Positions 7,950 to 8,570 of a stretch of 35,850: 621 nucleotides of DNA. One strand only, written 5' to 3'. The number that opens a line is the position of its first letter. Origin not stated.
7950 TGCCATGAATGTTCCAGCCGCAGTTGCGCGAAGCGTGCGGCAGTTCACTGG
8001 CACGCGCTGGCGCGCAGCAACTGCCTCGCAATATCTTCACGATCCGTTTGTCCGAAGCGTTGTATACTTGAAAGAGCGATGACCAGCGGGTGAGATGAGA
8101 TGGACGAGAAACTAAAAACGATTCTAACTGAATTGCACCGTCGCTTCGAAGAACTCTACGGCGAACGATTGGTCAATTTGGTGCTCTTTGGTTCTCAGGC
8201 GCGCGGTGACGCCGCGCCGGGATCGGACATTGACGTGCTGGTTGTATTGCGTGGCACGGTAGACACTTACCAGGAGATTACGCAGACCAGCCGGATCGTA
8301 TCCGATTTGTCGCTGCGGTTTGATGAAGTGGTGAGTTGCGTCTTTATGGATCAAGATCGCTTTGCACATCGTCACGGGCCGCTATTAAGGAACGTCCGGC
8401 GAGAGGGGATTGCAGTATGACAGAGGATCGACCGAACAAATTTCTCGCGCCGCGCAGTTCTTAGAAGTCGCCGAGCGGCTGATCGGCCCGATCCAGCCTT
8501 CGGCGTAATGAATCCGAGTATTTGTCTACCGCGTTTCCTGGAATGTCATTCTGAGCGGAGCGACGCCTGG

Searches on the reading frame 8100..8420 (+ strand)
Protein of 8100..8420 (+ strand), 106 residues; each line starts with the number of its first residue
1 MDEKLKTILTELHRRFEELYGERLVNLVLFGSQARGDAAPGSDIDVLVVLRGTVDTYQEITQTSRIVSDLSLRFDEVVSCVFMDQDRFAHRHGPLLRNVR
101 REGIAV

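Call 24: search_protein_families(library=pfam, proteins=[window:8100-8420:+], max_evalue=0.001)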
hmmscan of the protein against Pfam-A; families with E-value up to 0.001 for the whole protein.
window:8100-8420:+ (106 aa): 3 families
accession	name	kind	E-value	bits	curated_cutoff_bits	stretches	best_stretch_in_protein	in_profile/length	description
PF01909.29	NTP_transf_2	-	3.2e-11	43.9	21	1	11-56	3-46/93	Nucleotidyltransferase domain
PF18765.7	Polbeta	-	6.9e-08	33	26.9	1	25-71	14-61/93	Polymerase beta, Nucleotidyltransferase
PF22600.2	MTPAP-like_central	-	0.00042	20.9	27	1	7-95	24-106/139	Poly(A) RNA polymerase, mitochondrial-like, central palm domain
